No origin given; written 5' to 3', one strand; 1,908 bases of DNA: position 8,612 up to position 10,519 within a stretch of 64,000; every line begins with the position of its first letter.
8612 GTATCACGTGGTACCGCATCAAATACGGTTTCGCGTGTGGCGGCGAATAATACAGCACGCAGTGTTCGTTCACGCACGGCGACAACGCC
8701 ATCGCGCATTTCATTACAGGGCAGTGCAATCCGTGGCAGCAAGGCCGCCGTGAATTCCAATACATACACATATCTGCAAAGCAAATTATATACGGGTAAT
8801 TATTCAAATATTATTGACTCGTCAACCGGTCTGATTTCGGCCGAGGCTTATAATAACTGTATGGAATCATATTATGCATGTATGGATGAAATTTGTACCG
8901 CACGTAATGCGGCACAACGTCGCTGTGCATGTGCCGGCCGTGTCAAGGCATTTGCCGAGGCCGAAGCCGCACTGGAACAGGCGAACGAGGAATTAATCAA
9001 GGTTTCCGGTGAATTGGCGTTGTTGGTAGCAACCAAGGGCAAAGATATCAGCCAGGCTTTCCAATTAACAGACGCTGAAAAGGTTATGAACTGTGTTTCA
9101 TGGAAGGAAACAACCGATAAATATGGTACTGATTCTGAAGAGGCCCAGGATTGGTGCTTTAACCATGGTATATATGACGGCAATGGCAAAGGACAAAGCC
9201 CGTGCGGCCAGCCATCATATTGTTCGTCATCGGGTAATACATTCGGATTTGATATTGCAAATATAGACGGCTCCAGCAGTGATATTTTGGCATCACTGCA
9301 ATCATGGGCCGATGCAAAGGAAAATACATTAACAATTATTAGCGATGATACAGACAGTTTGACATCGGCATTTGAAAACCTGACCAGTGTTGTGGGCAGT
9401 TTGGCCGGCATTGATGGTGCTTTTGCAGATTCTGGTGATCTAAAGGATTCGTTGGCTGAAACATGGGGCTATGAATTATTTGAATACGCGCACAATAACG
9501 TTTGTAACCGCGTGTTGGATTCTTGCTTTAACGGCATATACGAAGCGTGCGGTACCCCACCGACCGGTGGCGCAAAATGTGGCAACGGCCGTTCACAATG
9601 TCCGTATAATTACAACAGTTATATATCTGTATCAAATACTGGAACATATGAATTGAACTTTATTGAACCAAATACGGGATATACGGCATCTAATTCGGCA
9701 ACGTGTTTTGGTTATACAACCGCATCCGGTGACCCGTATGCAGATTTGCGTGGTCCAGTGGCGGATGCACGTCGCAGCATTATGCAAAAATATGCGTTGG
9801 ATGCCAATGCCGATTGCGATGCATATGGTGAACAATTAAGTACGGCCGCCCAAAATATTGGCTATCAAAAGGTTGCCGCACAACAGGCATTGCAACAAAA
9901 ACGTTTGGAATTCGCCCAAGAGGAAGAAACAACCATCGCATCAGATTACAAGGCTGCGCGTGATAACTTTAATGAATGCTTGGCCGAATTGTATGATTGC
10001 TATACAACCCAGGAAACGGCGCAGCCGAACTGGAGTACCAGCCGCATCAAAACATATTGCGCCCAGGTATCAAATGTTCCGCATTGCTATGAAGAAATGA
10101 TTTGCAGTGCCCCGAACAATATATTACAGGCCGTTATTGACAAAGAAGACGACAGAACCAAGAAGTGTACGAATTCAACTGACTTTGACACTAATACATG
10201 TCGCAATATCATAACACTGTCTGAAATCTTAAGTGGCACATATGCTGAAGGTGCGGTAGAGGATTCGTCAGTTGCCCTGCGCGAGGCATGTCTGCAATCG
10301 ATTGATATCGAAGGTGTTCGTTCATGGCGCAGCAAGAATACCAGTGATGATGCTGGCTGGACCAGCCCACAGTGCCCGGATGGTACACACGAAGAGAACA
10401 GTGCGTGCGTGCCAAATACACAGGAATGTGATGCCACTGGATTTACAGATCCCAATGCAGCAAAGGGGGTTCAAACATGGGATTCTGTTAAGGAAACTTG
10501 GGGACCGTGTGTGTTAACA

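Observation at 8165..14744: Two giant paralogous secreted Cys-module proteins bracketing rplU-rpmA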

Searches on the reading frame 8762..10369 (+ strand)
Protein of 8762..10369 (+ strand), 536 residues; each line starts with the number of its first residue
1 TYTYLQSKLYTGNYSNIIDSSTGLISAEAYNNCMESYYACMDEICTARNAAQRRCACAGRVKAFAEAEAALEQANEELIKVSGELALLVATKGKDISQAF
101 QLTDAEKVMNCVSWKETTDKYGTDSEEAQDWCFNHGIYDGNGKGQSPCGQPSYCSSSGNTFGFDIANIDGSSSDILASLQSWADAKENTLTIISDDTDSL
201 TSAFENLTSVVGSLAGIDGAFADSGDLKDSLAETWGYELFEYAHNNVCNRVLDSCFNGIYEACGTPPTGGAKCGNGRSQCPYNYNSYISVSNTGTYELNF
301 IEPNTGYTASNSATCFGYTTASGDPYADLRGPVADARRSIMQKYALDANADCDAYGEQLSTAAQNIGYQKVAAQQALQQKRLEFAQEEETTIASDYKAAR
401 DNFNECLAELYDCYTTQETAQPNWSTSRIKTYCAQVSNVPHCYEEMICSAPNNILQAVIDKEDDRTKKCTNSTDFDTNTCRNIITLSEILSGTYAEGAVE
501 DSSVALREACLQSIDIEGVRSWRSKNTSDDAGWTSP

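Call 19: search_solved_structures(query=A2, max_evalue=1)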
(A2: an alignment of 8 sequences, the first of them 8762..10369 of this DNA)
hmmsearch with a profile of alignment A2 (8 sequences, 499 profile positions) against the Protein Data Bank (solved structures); distinct sequences matched with E-value up to 1: 0.

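Call 23: search_protein_representatives(alignment_id=A2)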
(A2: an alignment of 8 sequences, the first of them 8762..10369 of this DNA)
Query: 8 sequences, 499 profile positions. Proteins with E-value up to 0.001 (for the whole library): 648; up to 1e-10: 462; up to 1e-30: 206. The best 150 are listed.
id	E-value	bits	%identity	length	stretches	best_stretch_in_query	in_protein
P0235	4.3e-244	827.7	-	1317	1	3-498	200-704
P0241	1.7e-197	673.9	-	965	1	7-498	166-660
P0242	4.6e-196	669.2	-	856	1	6-497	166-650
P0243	2.1e-189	647.2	-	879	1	6-486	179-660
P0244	2.1e-186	637.3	-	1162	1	7-474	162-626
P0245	8.8e-184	628.7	-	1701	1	4-477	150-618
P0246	1.4e-179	614.8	-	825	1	12-498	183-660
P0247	6.6e-178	609.3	-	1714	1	6-470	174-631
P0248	4.7e-173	593.3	-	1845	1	6-469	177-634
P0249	3.0e-171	587.3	-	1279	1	7-470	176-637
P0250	6.9e-164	563.1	-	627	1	70-497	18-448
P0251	4.7e-163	560.3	-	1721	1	8-468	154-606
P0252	1.7e-161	555.2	-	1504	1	6-469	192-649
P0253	3.1e-159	547.7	-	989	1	5-482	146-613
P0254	1.2e-154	532.5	-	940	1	26-498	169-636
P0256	9.5e-143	493.3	-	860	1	2-482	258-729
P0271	2.4e-108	379.8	-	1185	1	2-497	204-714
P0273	3.6e-107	376.0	-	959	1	1-498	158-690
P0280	4.7e-91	322.8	-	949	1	5-498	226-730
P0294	7.5e-80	285.8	-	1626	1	6-445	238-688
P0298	1.6e-78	281.5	-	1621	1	10-436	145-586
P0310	2.0e-76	274.6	-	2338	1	5-463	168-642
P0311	2.4e-76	274.3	-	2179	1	5-463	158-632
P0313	7.0e-76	272.7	-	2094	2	5-304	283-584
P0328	2.0e-72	261.4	-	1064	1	32-450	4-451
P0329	2.5e-72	261.0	-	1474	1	9-464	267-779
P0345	3.4e-70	254.0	-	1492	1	18-464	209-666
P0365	2.5e-65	238.0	-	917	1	3-446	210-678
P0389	2.0e-57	211.8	-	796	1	19-476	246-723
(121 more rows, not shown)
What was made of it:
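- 8762..10369 (+): A conserved core (aa 200-735), 24 Cys, predicted mostly alpha-helical. It includes the block C232-x6-C239-MD-x2-C244-x9-C254-x-C256 (nt 8858-8932). A profile search finds 648 clusters (call 23).
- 648 clusters at 50% identity, 462 of them at E<=1e-10 (call 23).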

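Call 24: list_cluster_members(proteins=[P0241, P0245, P0256, P0271, P0294, P0310, P0329, P0345, P0365, P0389])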
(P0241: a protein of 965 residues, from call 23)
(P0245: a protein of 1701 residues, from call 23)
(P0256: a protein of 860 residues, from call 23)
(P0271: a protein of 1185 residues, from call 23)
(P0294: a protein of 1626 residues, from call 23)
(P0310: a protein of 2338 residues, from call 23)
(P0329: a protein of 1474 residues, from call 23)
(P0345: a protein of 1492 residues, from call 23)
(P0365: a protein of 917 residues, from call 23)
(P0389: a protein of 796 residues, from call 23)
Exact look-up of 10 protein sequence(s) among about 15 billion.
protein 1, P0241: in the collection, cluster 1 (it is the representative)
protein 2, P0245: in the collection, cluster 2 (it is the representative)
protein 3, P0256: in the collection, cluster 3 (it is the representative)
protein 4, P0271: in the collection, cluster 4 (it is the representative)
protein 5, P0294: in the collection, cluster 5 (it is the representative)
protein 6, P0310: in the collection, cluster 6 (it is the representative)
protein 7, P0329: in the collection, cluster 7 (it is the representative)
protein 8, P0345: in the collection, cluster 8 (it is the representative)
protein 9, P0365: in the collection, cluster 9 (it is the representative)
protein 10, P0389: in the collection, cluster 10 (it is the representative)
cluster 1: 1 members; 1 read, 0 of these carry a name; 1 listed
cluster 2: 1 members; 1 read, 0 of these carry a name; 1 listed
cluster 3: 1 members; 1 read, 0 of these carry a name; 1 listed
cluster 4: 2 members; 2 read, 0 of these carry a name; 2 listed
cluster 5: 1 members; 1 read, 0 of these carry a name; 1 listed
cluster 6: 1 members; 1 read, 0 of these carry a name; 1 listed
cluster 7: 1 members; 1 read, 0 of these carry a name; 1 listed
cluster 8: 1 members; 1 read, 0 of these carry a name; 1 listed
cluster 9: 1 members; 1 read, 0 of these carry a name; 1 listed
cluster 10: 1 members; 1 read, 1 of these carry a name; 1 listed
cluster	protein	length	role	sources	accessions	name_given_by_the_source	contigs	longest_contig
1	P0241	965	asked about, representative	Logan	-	-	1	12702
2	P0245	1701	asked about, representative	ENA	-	-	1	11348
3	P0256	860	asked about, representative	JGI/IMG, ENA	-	-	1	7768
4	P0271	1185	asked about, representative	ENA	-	-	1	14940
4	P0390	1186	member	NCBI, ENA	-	-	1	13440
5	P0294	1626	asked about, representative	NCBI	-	-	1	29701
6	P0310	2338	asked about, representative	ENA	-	-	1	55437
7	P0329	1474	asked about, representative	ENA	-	-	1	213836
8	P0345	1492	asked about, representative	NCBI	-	-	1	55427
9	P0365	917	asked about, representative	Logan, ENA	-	-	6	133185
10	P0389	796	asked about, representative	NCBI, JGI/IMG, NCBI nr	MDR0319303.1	MAG: hypothetical protein LBH81_01005 [Rickettsiales bacterium] | hypothetical protein | hypothetical protein [Rickettsiales bacterium]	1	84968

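Call 25: predict_structure(alignment_id=A3)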
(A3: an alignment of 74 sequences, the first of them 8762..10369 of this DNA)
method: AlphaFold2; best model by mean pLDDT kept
length: 536 residues; sequences in the alignment: 74
mean_pLDDT: 48.4   pTM: 0.29
mean pLDDT of the five models: 48.4, 46.3, 44.4, 42.6, 42.2
residues with pLDDT >= 90: 0; 70-90: 65; 50-70: 164; < 50: 307
segments of 3 or more residues with pLDDT < 50: 1-25, 47-72, 74-106, 137-144, 159-163, 168-246, 257-332, 366-370, 376-378, 380-393, 438-445, 449-458, 528-531, 533-536
pLDDT, mean of each block of 10 residues (from residue 1): 26 37 49 62 52 42 46 46 38 32 48 68 74 55 56 58 50 42 34 34 36 30 31 32 47 47 30 27 28 30 26 27 36 53 57 52 47 48 42 49 66 74 71 60 50 42 68 62 66 75 76 70 59 47
secondary structure, 60 per line:
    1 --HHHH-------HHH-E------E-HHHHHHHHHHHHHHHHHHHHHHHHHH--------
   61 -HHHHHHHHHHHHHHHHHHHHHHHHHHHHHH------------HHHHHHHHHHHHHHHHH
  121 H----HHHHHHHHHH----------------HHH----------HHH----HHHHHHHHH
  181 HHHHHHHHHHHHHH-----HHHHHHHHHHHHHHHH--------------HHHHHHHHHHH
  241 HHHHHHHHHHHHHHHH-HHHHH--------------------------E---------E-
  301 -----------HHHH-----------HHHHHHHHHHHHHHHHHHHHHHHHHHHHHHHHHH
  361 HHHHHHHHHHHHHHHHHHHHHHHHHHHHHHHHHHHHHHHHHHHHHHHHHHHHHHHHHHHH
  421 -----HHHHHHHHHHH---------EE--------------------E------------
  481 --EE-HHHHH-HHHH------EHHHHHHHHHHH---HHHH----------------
elements in order: H3-6 H27-52 H62-91 H104-121 H126-135 H172-194 H200-215 H230-256 H258-262 H312-315 H327-420 H426-436 H486-490 H492-495 H503-513 H517-520
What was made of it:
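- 8762..10369 (+): The AlphaFold2 model is helical but has pLDDT 48 (call 25).
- Checked: The 'coiled-coil-like' segment is predicted helical, but at low confidence (call 25).
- The core model is unusable (pLDDT 48, call 25), so no binding site or fold supports any function.
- Tried and rejected: AlphaFold2 of the A core with 74 sequences: pLDDT 48 and pTM 0.29 (call 25).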

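Call 28: find_related_loci(query=A2, collection=genome_contigs, flank=6000)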
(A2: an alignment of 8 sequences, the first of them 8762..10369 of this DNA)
Query A2 (536 aa) in genome_contigs; peptide patterns used: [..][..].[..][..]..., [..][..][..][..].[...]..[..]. (x = any residue, [..] = any of these).
332 stretches matched a pattern; 285 encode a relative of the query (tblastn E <= 1e-3); the best 80 are kept; 80 distinct loci.
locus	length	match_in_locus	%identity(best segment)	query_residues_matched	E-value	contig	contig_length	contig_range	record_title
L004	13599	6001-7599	82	1-536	0e+0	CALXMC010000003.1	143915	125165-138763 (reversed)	MAG: uncultured Alphaproteobacteria bacterium isolate BRZ_EE__bin33 genome assembly, contig: BRZ_EE__NODE_177_length_143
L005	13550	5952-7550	84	1-535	0e+0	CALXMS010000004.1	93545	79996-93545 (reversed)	MAG: uncultured Alphaproteobacteria bacterium isolate BRZ_MB__bin43 genome assembly, contig: BRZ_MB__NODE_396_length_935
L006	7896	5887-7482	81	1-535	0e+0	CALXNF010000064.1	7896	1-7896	MAG: uncultured Alphaproteobacteria bacterium isolate E02__bin305 genome assembly, contig: E02__k127_1313017, whole geno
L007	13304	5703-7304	80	1-535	0e+0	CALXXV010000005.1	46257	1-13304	MAG: uncultured Alphaproteobacteria bacterium isolate E08__bin46 genome assembly, contig: E08__k127_212320, whole genome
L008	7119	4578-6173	77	1-533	0e+0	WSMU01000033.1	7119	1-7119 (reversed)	MAG: Alphaproteobacteria bacterium isolate RACS_032 NODE_3782_length_7119_cov_7.831582, whole genome shotgun sequence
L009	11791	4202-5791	83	1-535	0e+0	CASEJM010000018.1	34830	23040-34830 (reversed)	uncultured proteobacterium isolate Batch3_idba_bin.193 genome assembly, contig: Batch3_idba_bin.193.fa_k87_14325776, who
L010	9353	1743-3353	76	2-534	0e+0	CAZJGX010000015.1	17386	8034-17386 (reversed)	MAG TPA_asm: uncultured Muribaculaceae bacterium isolate SRP199465_co1_153 genome assembly, contig: NODE_9013_length_173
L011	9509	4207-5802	80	1-533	0e+0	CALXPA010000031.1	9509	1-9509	MAG: uncultured Alphaproteobacteria bacterium isolate BRZ_SB__bin57 genome assembly, contig: BRZ_SB__NODE_12376_length_9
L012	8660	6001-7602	77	1-535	0e+0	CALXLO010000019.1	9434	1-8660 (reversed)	MAG: uncultured Alphaproteobacteria bacterium isolate BRZ_DB__bin25 genome assembly, contig: BRZ_DB__NODE_9134_length_94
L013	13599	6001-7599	77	1-522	0e+0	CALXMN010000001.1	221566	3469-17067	MAG: uncultured Alphaproteobacteria bacterium isolate BRZ_KQ__bin82 genome assembly, contig: BRZ_KQ__NODE_53_length_2215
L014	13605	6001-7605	81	1-535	0e+0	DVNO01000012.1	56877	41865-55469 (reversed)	MAG TPA_asm: Candidatus Enterousia avicola isolate CHK136-897 CHK136__C76065_L56877_ERR2241905, whole genome shotgun seq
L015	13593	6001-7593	74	2-533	0e+0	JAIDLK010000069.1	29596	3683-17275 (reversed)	MAG: Alphaproteobacteria bacterium isolate SC0338_S5_7 SC0338_S5_7_contig_69, whole genome shotgun sequence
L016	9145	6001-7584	74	2-533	0e+0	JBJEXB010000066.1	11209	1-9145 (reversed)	MAG: Candidatus Enterousia sp. isolate SARD02_bin.047 NODE_3961_length_11209_cov_6.250672, whole genome shotgun sequence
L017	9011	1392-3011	78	1-529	0e+0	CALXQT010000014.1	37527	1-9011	MAG: uncultured Alphaproteobacteria bacterium isolate E20__bin73 genome assembly, contig: E20__k127_5568931, whole genom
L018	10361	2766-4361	78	1-522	0e+0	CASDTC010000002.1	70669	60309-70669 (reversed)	uncultured proteobacterium isolate T11_L1_319319_idba_bin.126 genome assembly, contig: T11_L1_319319_idba_bin.126.fa_sca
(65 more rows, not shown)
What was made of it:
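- The best 80 are all A-type orthologs in uncultured alphaproteobacterial, Enterousia or 'Rickettsiales' gut MAGs (call 28). Orthologs are intact in 80 species genomes (call 28).
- Tried and rejected: It was repeated with A2 (call 28).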

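Call 52: search_protein_families(library=pfam, proteins=[P0310, P0311, P0313, P0248], max_evalue=0.01)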
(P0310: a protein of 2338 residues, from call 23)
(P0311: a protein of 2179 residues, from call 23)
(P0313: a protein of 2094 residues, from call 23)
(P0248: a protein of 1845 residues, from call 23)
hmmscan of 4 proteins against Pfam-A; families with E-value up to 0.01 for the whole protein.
P0310 (2338 aa): 0 families

P0311 (2179 aa): 0 families

P0313 (2094 aa): 2 families
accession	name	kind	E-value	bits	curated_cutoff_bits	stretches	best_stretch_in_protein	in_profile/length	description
PF13093.11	FTA4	-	0.0024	18.2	24.8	1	331-409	117-196/199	Kinetochore complex Fta4 of Sim4 subunit, or CENP-50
PF14478.12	DUF4430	-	0.0065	17.3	23.8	0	1515-1543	26-54/72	Domain of unknown function (DUF4430)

P0248 (1845 aa): 1 family
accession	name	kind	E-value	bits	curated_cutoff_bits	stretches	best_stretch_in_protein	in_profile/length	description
PF09479.16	Flg_new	-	4.3e-15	56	27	3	1585-1658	1-64/65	Listeria-Bacteroides repeat domain (List_Bact_rpt)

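Call 53: search_protein_families(library=pfam, proteins=[P0245, P0247, P0294, P0298, P0329, P0345], max_evalue=0.01)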
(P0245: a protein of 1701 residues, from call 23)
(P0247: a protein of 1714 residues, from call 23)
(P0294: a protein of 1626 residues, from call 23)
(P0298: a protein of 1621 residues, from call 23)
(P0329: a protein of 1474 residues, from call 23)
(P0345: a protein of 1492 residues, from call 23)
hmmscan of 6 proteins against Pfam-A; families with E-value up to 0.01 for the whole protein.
P0245 (1701 aa): 1 family
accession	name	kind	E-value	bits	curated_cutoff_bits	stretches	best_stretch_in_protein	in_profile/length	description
PF09479.16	Flg_new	-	2e-11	44.3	27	2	1074-1108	30-65/65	Listeria-Bacteroides repeat domain (List_Bact_rpt)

P0247 (1714 aa): 1 family
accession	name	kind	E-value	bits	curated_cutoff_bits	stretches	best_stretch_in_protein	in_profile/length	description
PF09479.16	Flg_new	-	8e-21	74.4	27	2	876-926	1-45/65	Listeria-Bacteroides repeat domain (List_Bact_rpt)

P0294 (1626 aa): 0 families

P0298 (1621 aa): 0 families

P0329 (1474 aa): 1 family
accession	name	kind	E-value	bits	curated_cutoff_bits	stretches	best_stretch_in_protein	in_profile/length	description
PF13093.11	FTA4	-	0.0042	17.4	24.8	1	314-391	120-197/199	Kinetochore complex Fta4 of Sim4 subunit, or CENP-50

P0345 (1492 aa): 2 families
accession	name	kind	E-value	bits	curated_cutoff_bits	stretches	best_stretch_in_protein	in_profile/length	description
PF09479.16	Flg_new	-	5.6e-08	33.2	27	1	767-838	2-64/65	Listeria-Bacteroides repeat domain (List_Bact_rpt)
PF07699.19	Ephrin_rec_like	-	7.4e-06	26.1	23.1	1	988-1028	1-41/48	Tyrosine-protein kinase ephrin type A/B receptor-like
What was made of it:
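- On Listeria-Bacteroides repeat proteins (PF09479): Distant family members do: 33-74 bits against a cutoff of 27 (calls 52, 53).
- Closest known: Listeria-Bacteroides repeat. Same: That is the position the Cys modules occupy in A and B (calls 52, 53).
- Relatives have PF09479 and PF07699 domains above threshold in their tails (calls 52, 53). Relatives carry Listeria-Bacteroides and ephrin-receptor-like repeats (calls 52, 53).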

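Call 62: find_encoding_contigs(protein=P0329, flank=8000, max_places=2)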
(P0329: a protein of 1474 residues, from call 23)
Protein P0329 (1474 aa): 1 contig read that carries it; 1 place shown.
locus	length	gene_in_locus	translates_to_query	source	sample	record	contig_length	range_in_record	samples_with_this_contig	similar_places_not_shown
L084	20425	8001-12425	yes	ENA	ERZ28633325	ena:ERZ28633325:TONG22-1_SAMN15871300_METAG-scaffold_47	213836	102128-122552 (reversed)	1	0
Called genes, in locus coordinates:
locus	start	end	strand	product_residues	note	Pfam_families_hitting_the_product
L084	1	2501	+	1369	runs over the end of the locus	PF04997:RNA_pol_Rpb1_1, PF00623:RNA_pol_Rpb1_2, PF04983:RNA_pol_Rpb1_3, PF05000:RNA_pol_Rpb1_4, PF04998:RNA_pol_Rpb1_5, PF21668:RPOC_hybrid (faint)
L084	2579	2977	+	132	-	-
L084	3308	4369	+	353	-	PF02504:FA_synthesis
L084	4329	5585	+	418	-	-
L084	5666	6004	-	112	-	-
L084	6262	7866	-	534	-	PF13091:PLDc_2, PF00614:PLDc (weak)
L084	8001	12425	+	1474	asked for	-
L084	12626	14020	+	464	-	-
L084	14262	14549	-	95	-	PF00216:Bac_DNA_binding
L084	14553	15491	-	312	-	PF00108:Thiolase_N, PF08545:ACP_syn_III, PF08541:ACP_syn_III_C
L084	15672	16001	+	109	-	-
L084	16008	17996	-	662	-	PF05649:Peptidase_M13_N, PF01431:Peptidase_M13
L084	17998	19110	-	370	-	PF04055:Radical_SAM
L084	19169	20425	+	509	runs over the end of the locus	PF17251:Pom (weak)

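Call 66: search_protein_families(library=pfam, proteins=[P0273, P0280, P0328], max_evalue=0.05)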
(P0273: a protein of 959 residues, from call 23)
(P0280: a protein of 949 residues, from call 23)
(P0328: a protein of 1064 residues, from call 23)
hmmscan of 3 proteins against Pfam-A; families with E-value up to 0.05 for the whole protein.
P0273 (959 aa): 0 families

P0280 (949 aa): 1 family
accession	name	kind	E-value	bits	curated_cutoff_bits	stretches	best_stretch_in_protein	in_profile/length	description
PF16358.11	RcsF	-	0.011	16.1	29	0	672-693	86-106/110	RcsF lipoprotein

P0328 (1064 aa): 0 families
